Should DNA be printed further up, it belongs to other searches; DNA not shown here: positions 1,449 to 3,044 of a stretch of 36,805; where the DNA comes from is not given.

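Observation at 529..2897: AT-rich, horizontally acquired TPR plus metallo-beta-lactamase-fold gene with its own promoter, inserted next to acnB: a candidate single-gene defence or effector module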

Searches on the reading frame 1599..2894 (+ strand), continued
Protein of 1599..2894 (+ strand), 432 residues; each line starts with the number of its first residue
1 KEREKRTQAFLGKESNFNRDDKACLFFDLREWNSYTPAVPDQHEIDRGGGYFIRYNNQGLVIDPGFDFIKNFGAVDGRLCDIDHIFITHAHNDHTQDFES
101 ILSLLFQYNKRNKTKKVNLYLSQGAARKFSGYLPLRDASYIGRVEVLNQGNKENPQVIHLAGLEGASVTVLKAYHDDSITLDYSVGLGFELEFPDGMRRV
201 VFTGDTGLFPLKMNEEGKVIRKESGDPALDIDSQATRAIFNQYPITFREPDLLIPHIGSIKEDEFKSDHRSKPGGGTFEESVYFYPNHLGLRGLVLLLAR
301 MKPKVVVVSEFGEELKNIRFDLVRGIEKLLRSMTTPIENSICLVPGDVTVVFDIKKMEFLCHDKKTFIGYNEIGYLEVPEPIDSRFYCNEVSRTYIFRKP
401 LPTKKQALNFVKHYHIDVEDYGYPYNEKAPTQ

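Call 72: search_protein_families(library=pfam, proteins=[L089:5642-6910:+, L089:10077-11384:+, L089:4390-5529:+, L089:7035-9014:+, L134:4822-5832:-, L088:3586-4485:+, L088:8709-10454:-, L095:2149-3336:-, L095:3628-5646:+], max_evalue=0.001)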
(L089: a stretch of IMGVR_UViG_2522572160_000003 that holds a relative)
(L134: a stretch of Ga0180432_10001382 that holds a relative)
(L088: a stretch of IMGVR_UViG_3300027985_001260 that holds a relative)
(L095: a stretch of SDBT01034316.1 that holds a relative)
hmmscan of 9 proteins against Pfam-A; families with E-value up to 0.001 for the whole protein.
L089:5642-6910:+ (423 aa): 2 families
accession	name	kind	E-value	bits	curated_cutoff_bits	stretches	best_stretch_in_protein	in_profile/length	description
PF04055.27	Radical_SAM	-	1.7e-19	71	29.5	1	72-230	2-166/166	Radical SAM superfamily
PF13353.11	Fer4_12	-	0.00012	22.8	22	1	74-175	12-116/137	4Fe-4S single cluster domain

L089:10077-11384:+ (436 aa): 1 family
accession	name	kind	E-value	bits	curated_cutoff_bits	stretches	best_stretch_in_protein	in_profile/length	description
PF04055.27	Radical_SAM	-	4.6e-20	72.9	29.5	1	79-224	2-159/166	Radical SAM superfamily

L089:4390-5529:+ (380 aa): 2 families
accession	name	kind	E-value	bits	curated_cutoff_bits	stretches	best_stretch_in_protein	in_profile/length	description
PF04055.27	Radical_SAM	-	1.2e-16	61.8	29.5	1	43-168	4-139/166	Radical SAM superfamily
PF13186.11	SPASM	-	3.3e-06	27.7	21.5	1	299-356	9-66/67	Iron-sulfur cluster-binding domain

L089:7035-9014:+ (660 aa): 2 families
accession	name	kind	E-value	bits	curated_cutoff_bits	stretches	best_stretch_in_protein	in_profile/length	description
PF12706.13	Lactamase_B_2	-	1.5e-09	38.2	27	1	359-509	3-148/200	Beta-lactamase superfamily domain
PF00753.33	Lactamase_B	-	3.8e-07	30.7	22.7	1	355-430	14-93/196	Metallo-beta-lactamase superfamily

L134:4822-5832:- (337 aa): 3 families
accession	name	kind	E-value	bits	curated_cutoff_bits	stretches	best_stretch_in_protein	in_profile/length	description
PF06463.18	Mob_synth_C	-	4e-35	121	37.4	1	192-316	2-124/128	Molybdenum Cofactor Synthesis C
PF04055.27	Radical_SAM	-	1.8e-33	116.5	29.5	1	24-185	1-165/166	Radical SAM superfamily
PF13353.11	Fer4_12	-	3.8e-05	24.4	22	1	29-127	14-111/137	4Fe-4S single cluster domain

L088:3586-4485:+ (300 aa): 0 families

L088:8709-10454:- (582 aa): 2 families
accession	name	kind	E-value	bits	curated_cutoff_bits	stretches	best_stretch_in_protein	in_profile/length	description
PF20172.3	DUF6538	-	4.5e-17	61.9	27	1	9-66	1-58/60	Domain of unknown function (DUF6538)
PF00589.27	Phage_integrase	-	4.3e-08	33.6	27.1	1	390-546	30-170/172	Phage integrase family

L095:2149-3336:- (396 aa): 3 families
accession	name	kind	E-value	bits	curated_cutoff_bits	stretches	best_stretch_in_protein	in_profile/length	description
PF24694.1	LNS2_PITM1-3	-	2.4e-08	34.5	27.7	1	206-326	1-116/124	PITM 1-3, LNS2 domain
PF09949.15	APP1_cat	-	4.6e-05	23.8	27.1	1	206-322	3-138/154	Phosphatidate phosphatase APP1, catalytic domain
PF08235.19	LNS2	-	0.00074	19.4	32.3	0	192-330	36-193/226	LNS2 (Lipin/Ned1/Smp2)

L095:3628-5646:+ (673 aa): 6 families
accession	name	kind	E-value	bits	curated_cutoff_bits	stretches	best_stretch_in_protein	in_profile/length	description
PF13487.12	HD_5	-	8.5e-41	140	27.2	1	481-645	3-170/170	HD domain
PF00990.26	GGDEF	-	5.3e-25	88.5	23.8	1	278-423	3-150/161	Diguanylate cyclase, GGDEF domain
PF00072.30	Response_reg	-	2.6e-23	82.8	30.2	1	35-144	1-110/111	Response regulator receiver domain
PF01966.28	HD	-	1e-19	71.3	22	1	494-614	3-116/116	HD domain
PF06490.17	FleQ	-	5.6e-05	23.9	22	1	35-147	2-106/108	Flagellar regulatory protein FleQ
PF08668.18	HDOD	-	0.00066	19.7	22.9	0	493-566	96-179/196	HDOD domain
